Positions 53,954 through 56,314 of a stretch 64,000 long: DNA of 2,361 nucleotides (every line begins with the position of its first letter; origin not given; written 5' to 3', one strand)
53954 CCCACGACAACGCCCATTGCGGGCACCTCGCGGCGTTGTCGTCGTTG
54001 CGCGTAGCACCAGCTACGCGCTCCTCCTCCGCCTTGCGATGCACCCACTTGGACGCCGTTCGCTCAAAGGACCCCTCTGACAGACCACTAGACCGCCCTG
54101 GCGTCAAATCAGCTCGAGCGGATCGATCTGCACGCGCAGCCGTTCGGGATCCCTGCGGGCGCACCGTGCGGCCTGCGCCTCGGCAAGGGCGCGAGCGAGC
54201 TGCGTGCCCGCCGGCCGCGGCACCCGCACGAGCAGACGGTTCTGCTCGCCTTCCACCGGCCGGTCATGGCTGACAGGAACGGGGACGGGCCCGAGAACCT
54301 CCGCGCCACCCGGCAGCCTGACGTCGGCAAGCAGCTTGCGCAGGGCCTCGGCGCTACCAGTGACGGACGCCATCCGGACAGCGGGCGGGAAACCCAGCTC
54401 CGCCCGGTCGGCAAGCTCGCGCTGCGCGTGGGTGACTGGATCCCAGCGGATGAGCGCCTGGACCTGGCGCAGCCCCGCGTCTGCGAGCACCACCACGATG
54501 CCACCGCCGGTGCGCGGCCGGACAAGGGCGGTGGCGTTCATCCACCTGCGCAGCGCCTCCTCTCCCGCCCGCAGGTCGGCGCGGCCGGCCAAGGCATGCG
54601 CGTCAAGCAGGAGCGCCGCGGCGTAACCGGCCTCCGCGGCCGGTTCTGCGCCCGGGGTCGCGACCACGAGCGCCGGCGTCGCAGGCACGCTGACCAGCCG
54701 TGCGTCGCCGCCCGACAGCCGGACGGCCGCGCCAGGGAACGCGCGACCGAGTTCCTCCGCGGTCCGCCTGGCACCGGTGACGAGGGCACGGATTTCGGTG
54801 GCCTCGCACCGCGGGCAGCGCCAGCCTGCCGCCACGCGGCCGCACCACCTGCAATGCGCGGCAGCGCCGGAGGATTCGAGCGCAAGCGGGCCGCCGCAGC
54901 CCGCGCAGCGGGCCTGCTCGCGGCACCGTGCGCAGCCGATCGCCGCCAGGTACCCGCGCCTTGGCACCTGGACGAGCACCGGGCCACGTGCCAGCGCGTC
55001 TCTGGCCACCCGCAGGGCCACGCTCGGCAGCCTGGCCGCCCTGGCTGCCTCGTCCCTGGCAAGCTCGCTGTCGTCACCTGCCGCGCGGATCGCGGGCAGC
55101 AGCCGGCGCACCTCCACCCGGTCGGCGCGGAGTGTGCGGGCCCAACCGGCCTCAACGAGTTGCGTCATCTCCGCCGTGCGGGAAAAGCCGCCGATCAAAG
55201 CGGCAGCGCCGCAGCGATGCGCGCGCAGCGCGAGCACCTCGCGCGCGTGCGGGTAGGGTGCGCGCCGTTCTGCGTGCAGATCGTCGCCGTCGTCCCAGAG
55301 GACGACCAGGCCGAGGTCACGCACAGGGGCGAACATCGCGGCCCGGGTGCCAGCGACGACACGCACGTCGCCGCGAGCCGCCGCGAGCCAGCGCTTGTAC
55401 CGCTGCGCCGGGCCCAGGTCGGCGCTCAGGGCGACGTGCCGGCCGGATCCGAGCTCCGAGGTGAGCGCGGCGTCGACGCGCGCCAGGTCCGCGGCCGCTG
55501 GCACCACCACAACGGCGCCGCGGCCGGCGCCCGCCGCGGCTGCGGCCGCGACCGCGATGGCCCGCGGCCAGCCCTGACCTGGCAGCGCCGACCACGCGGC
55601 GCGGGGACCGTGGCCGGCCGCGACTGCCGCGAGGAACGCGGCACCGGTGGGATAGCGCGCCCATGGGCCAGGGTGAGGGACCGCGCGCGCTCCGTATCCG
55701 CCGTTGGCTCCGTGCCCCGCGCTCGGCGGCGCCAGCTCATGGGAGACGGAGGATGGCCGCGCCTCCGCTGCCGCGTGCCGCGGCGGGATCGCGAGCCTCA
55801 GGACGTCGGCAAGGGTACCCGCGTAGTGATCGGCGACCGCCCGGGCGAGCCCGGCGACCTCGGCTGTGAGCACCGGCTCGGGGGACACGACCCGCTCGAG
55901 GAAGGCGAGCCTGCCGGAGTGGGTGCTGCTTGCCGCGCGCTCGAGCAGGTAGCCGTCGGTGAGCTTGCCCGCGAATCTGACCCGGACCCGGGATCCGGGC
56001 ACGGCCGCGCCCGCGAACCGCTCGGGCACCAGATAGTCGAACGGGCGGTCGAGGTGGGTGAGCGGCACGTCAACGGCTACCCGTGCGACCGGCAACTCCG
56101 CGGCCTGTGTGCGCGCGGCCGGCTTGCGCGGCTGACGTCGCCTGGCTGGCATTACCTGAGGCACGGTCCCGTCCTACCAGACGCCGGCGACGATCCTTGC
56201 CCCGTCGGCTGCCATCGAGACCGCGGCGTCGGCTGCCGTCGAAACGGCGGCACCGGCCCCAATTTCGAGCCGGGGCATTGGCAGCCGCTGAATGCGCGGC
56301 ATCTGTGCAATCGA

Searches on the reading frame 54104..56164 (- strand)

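Call 62: search_protein_families(library=pfam, proteins=[window:54104-56164:-], max_evalue=0.0001)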
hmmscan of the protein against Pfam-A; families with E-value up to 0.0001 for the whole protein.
window:54104-56164:- (686 aa): 1 family
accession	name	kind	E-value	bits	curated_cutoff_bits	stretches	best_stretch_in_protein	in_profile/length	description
PF17764.6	PriA_3primeBD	-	1.4e-19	70.2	22.7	1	28-127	1-96/96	3'DNA-binding domain (3'BD)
